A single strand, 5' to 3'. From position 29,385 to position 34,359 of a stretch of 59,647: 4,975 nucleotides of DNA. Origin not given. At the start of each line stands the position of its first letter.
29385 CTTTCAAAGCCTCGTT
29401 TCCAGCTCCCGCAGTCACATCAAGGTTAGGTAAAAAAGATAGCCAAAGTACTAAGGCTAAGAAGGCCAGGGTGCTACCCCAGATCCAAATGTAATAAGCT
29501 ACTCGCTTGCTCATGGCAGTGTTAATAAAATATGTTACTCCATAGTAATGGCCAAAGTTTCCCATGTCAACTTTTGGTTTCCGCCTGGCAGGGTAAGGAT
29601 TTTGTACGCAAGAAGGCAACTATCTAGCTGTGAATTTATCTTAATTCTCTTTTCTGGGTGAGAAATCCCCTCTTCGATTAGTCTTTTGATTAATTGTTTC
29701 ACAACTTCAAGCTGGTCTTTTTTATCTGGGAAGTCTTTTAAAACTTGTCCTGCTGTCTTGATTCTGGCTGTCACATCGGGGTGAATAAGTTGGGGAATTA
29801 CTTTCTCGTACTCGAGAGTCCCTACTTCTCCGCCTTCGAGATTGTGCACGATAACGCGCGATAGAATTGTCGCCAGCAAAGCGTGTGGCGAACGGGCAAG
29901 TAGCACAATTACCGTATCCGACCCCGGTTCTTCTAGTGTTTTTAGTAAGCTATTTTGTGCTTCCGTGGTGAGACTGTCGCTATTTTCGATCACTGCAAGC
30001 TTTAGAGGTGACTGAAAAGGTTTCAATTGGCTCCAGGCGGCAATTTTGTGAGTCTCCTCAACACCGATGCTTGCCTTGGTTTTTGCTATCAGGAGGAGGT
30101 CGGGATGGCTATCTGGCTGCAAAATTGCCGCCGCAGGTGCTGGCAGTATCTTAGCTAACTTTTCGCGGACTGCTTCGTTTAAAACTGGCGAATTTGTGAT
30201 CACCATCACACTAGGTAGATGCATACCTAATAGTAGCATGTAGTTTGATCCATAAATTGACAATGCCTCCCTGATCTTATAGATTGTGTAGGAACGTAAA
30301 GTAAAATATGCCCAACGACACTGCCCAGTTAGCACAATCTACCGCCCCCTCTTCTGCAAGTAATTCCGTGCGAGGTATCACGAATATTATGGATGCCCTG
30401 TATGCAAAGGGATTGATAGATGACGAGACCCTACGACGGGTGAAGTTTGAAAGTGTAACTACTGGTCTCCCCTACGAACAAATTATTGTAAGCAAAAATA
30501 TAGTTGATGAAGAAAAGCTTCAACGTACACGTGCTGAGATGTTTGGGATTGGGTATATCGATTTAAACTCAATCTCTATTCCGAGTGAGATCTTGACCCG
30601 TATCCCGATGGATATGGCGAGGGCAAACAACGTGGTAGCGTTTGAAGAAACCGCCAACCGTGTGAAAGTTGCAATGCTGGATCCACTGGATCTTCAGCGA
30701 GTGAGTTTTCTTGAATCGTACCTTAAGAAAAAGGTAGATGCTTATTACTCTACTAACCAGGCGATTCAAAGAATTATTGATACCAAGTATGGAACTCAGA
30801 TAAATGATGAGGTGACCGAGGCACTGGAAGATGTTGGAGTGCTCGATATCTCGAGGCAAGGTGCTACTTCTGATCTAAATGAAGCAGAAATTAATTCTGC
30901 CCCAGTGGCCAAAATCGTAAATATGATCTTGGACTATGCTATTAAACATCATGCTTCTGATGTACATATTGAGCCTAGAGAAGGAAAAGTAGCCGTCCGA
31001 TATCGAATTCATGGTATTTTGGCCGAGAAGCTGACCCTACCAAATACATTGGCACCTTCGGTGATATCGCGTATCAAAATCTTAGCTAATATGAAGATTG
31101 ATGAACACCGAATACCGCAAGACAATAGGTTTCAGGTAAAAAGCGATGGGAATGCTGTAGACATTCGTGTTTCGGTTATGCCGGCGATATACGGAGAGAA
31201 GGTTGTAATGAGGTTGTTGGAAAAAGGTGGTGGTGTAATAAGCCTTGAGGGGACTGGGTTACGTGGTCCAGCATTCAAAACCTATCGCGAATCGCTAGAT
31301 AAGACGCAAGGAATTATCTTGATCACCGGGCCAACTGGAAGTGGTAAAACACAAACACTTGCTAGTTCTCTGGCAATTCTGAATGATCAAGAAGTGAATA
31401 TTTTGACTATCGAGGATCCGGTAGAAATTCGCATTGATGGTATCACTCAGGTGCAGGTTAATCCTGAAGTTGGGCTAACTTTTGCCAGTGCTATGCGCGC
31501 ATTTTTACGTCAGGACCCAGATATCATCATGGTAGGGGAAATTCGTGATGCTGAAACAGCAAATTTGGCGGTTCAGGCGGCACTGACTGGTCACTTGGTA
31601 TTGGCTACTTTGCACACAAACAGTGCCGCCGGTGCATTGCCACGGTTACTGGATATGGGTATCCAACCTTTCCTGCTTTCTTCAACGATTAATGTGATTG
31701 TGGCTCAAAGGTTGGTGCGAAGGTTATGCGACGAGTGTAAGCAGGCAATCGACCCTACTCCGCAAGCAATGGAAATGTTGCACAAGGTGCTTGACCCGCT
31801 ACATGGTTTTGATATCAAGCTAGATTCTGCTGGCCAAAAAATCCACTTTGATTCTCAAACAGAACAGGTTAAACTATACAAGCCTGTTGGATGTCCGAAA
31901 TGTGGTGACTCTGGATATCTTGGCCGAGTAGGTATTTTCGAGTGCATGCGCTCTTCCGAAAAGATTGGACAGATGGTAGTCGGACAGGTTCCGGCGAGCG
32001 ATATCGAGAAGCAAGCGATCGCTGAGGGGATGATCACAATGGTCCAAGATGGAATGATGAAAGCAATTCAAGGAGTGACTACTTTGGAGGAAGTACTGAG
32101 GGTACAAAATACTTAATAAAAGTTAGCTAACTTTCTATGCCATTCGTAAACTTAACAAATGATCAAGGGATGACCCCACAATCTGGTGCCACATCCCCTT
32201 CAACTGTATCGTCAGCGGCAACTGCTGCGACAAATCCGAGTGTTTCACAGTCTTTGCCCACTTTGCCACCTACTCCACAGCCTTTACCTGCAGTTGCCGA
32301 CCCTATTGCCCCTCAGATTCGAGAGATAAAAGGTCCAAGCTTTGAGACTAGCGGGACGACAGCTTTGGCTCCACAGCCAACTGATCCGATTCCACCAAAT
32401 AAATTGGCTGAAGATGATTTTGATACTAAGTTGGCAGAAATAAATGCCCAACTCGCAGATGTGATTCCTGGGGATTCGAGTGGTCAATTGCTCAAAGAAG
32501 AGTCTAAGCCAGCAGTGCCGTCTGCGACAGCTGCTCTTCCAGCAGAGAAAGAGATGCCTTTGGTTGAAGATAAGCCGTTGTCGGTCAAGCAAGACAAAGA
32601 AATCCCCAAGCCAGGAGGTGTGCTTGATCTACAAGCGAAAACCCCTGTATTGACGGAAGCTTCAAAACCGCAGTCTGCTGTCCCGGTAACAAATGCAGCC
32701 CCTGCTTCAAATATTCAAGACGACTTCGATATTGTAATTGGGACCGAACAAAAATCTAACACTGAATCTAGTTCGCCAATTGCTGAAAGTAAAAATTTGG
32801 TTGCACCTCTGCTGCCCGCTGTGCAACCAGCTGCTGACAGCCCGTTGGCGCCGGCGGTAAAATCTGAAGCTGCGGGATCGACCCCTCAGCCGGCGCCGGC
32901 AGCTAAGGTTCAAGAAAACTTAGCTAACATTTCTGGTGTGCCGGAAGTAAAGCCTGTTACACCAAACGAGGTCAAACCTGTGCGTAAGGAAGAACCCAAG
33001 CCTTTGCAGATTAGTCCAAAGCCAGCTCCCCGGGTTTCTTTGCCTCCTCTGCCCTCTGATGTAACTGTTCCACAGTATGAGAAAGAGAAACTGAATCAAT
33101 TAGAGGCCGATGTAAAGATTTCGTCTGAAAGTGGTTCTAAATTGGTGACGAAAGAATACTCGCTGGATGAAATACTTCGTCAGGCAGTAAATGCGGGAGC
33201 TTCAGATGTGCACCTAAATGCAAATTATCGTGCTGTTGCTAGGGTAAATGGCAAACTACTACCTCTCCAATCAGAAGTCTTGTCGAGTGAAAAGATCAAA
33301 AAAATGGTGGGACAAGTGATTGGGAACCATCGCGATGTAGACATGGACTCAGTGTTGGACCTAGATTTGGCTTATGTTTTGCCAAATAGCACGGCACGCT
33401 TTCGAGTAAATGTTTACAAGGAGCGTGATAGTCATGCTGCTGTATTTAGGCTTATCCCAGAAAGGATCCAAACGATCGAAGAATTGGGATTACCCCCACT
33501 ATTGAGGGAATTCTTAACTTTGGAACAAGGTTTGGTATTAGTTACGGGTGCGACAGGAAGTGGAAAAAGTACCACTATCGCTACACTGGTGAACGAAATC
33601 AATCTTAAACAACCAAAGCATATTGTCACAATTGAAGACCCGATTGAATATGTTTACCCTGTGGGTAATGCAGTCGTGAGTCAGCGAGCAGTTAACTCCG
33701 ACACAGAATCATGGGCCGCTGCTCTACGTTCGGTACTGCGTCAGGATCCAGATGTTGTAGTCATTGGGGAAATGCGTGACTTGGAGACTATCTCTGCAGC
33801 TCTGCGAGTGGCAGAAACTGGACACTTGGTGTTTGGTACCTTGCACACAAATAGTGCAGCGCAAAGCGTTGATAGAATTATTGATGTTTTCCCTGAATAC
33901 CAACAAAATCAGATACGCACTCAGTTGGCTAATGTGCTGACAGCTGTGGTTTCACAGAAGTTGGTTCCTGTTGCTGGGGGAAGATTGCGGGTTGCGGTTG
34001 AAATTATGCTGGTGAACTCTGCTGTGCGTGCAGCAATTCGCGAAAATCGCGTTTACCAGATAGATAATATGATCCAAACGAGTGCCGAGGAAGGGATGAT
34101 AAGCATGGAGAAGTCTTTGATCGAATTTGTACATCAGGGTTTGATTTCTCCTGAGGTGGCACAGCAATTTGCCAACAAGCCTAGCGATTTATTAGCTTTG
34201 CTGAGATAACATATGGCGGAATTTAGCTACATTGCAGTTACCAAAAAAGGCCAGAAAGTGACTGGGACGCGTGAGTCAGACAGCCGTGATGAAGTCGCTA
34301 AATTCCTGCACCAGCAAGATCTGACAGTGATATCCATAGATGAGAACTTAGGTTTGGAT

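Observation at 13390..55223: Strongly over-represented palindrome (core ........, consensus about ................), always embedded in one reading frame of unrelated genes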

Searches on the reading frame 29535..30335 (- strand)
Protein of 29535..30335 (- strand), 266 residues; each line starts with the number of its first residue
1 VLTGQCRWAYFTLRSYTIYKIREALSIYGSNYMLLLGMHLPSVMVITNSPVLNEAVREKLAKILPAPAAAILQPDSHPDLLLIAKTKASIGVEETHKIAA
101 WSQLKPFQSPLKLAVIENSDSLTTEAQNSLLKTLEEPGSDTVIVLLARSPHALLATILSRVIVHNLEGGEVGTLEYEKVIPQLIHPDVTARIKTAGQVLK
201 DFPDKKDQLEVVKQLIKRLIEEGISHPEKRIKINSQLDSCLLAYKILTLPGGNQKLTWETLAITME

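Call 9: search_protein_families(library=ncbifam, proteins=[window:29535-30335:-])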
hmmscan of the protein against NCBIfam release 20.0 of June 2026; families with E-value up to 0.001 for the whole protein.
window:29535-30335:- (266 aa): 55 families (the best 25 are shown)
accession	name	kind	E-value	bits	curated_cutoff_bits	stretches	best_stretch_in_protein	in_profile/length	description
TIGR00678.1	holB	equivalog_domain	2.4e-26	92.5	180.6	1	72-166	58-152/188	DNA polymerase III subunit delta'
NF005926.0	PRK07940.1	equivalog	2.2e-19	70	300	1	74-163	79-168/394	DNA polymerase III subunit delta'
NF005972.1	PRK08058.1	equivalog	5.3e-18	65.3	340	1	75-167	74-166/328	DNA polymerase III subunit delta'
NF004047.0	PRK05564.1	equivalog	1.8e-17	63.3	282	1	79-167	61-150/313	DNA polymerase III subunit delta'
NF005638.0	PRK07399.1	subfamily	1.9e-15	56.7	230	1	85-160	102-176/317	DNA polymerase III subunit delta'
NF004310.0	PRK05707.1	equivalog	2.4e-15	56.8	280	1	71-161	65-157/328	DNA polymerase III subunit delta'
NF005941.0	PRK07993.1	equivalog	1.5e-14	54.3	477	1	71-167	67-165/334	DNA polymerase III subunit delta'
NF005677.0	PRK07471.1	equivalog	7.5e-14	51.6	252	1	69-161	92-192/366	DNA polymerase III subunit delta'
NF006296.0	PRK08485.1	equivalog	1.1e-13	51.6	140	1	111-232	56-173/206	DNA polymerase III subunit delta'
NF005362.0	PRK06871.1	equivalog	1.4e-13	50.7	456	1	70-168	67-166/327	DNA polymerase III subunit delta'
NF004759.0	PRK06090.1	equivalog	1.5e-13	50.9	457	1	71-165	67-163/319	DNA polymerase III subunit delta'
NF011523.0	PRK14962.1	equivalog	3.1e-12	46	576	1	77-164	85-171/474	DNA polymerase III subunits gamma and tau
NF005515.0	PRK07132.1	equivalog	5.4e-12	45.8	204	1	108-167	90-149/301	DNA polymerase III subunit delta'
TIGR02397.1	dnaX_nterm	equivalog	5.4e-12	45.6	250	1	89-165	96-172/355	DNA polymerase III subunit gamma/tau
NF004577.0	PRK05917.1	equivalog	7.1e-12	45.1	263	1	92-244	77-227/290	DNA polymerase III subunit delta'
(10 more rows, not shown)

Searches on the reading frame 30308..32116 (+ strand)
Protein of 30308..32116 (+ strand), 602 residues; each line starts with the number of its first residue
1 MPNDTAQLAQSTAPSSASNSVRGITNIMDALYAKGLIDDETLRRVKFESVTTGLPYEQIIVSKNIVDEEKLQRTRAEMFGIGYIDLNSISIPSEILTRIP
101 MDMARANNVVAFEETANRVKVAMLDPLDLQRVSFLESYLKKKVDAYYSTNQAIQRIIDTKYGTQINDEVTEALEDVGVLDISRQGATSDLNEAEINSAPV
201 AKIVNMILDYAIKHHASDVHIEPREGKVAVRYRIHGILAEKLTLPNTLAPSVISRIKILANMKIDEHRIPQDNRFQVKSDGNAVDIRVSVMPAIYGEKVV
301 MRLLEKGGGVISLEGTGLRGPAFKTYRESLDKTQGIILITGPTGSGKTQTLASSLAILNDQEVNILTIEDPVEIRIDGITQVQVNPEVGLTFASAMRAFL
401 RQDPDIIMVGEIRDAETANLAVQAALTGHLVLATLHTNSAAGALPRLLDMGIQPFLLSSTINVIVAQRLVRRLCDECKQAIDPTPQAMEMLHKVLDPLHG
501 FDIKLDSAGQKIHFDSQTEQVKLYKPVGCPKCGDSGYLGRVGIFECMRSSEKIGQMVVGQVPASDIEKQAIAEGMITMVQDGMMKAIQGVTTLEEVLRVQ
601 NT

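Call 9: search_protein_families(library=ncbifam, proteins=[window:30308-32116:+])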
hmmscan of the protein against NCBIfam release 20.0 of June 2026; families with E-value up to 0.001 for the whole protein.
window:30308-32116:+ (602 aa): 20 families
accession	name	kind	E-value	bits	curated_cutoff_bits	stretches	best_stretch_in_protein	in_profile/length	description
TIGR02538.1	type_IV_pilB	equivalog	5.4e-167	556.8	675.65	1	27-601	2-563/564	type IV-A pilus assembly ATPase PilB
TIGR02533.1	type_II_gspE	equivalog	2.2e-164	547.7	630.25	1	97-599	2-485/486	type II secretion system ATPase GspE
NF053534.1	T4PilAsmATPsTfpB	equivalog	1.5e-133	446.3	850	1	65-600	62-582/584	type IV pilus assembly ATPase TfpB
NF007755.0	PRK10436.1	equivalog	1.2e-128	429.7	617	1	104-600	14-459/465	type II secretion system protein GspE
NF041000.1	ATPase_ComGA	equivalog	8.7e-77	257.7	300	1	206-471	2-266/267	competence type IV pilus ATPase ComGA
TIGR01420.1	pilT_fam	subfamily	1e-49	169.6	319.1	1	205-475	3-273/343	PilT/PilU family type 4a pilus ATPase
TIGR02525.1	plasmid_TraJ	equivalog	1.6e-25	89.9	368.3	1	328-471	143-299/372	plasmid transfer ATPase TraJ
TIGR02524.1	dot_icm_DotB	equivalog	4.2e-22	78.8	463.3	1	330-470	130-279/358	Dot/Icm type IV secretion system ATPase DotB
NF058587.1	archaellum_moto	equivalog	1.9e-17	63.2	550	1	337-472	278-419/527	archaellum flagellar ATPase motor FlaI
TIGR02782.1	TrbB_P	equivalog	2.9e-15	56.4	304.55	1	336-453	138-257/303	P-type conjugative transfer ATPase TrbB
TIGR03819.1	heli_sec_ATPase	hypoth_equivalog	2e-14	53.6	373.15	1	254-453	101-303/340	TadA family conjugal transfer-associated ATPase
NF010469.0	PRK13894.1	subfamily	2e-13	50.4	508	1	336-448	151-265/320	conjugal transfer ATPase TrbB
TIGR02788.1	VirB11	equivalog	2.2e-13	50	249.95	1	336-451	146-266/308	P-type DNA transfer ATPase VirB11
NF010407.0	PRK13833.1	subfamily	6.3e-11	42.3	499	1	327-448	138-260/323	conjugal transfer protein TrbB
NF053672.1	bindosome_BasE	exception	1.8e-10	40.2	1000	1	337-447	273-388/512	bindosome assembly system ATPase subunit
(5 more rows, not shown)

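Call 17: find_related_loci(query=window:30308-32116:+, collection=metagenome_contigs, flank=10000)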
Query window:30308-32116:+ (602 aa) in metagenome_contigs; peptide patterns used: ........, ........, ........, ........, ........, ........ (x = any residue, [..] = any of these).
155 stretches matched a pattern; 13 encode a relative of the query (tblastn E <= 1e-3); 13 distinct loci.
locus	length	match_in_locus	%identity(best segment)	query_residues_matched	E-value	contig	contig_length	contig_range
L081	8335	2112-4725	41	27-602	5e-139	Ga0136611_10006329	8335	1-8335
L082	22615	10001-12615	41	26-599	6e-138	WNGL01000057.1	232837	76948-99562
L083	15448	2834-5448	41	26-599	5e-137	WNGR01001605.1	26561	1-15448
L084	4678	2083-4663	41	27-599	9e-139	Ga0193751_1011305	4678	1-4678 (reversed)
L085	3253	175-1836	40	31-599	9e-134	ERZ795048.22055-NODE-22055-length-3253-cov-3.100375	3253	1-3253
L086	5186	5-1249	49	198-599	5e-127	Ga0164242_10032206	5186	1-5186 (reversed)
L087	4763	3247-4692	44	27-498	4e-124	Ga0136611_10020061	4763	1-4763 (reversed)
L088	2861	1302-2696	44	27-479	3e-128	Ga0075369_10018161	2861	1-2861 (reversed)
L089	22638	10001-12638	41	27-599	3e-137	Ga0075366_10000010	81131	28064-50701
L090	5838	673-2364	36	37-599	5e-107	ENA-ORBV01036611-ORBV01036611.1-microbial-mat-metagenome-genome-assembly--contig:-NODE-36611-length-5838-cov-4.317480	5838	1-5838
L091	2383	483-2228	35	25-599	8e-109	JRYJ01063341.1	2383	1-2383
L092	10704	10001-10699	38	57-289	3e-41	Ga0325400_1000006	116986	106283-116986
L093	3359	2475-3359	30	25-298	2e-26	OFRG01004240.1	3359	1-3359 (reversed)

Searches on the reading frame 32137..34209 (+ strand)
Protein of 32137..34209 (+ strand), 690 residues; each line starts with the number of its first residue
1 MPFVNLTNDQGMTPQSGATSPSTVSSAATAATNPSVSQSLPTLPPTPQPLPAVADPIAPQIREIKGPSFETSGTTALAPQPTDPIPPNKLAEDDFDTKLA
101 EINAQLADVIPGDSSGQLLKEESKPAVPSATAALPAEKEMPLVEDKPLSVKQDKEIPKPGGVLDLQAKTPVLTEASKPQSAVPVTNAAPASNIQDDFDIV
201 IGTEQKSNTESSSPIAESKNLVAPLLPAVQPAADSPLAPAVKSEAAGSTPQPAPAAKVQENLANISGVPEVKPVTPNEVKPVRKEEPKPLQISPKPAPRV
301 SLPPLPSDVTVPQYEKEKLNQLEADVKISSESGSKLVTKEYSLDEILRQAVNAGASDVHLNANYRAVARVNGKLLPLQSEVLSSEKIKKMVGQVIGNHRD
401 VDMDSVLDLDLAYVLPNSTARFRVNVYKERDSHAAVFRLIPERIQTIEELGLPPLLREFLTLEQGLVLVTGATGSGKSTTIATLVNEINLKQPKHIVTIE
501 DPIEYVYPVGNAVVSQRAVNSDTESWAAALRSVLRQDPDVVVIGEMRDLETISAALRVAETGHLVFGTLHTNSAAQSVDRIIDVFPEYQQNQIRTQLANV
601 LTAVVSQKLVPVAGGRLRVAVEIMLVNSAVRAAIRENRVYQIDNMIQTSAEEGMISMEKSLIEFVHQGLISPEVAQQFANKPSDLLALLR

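Call 9: search_protein_families(library=ncbifam, proteins=[window:32137-34209:+])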
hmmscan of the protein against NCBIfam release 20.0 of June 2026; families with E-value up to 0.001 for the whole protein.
window:32137-34209:+ (690 aa): 18 families
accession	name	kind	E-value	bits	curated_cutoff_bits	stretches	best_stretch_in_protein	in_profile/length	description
TIGR01420.1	pilT_fam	subfamily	5.9e-128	426.9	319.1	1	343-683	2-342/343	PilT/PilU family type 4a pilus ATPase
TIGR02525.1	plasmid_TraJ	equivalog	2.7e-45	154.9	368.3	1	345-677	14-365/372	plasmid transfer ATPase TraJ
TIGR02524.1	dot_icm_DotB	equivalog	1.1e-43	149.9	463.3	1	342-674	5-349/358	Dot/Icm type IV secretion system ATPase DotB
TIGR02538.1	type_IV_pilB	equivalog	3.9e-43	147.9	675.65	1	343-584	185-432/564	type IV-A pilus assembly ATPase PilB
NF007755.0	PRK10436.1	equivalog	7.2e-43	146.9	617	1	309-610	53-355/465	type II secretion system protein GspE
TIGR02533.1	type_II_gspE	equivalog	5e-42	144.2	630.25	1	344-610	114-379/486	type II secretion system ATPase GspE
NF041000.1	ATPase_ComGA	equivalog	9.2e-40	136.3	300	1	345-611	2-266/267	competence type IV pilus ATPase ComGA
NF053534.1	T4PilAsmATPsTfpB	equivalog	3.9e-32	111.4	850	1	459-584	331-452/584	type IV pilus assembly ATPase TfpB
TIGR02782.1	TrbB_P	equivalog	7.7e-16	58.2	304.55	1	467-609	139-280/303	P-type conjugative transfer ATPase TrbB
TIGR02788.1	VirB11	equivalog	1.3e-15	57.3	249.95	1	464-605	144-292/308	P-type DNA transfer ATPase VirB11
NF010407.0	PRK13833.1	subfamily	5.4e-14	52.3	499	1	467-643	147-317/323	conjugal transfer protein TrbB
NF058587.1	archaellum_moto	equivalog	1.8e-13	50.1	550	1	460-619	270-426/527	archaellum flagellar ATPase motor FlaI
TIGR03819.1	heli_sec_ATPase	hypoth_equivalog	2.5e-13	50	373.15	1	455-605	170-323/340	TadA family conjugal transfer-associated ATPase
NF010469.0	PRK13894.1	subfamily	3.3e-11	43.1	508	1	467-586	152-269/320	conjugal transfer ATPase TrbB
NF010425.0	PRK13851.1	equivalog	5.4e-11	41.9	461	1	466-584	164-283/344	type IV secretion system protein VirB11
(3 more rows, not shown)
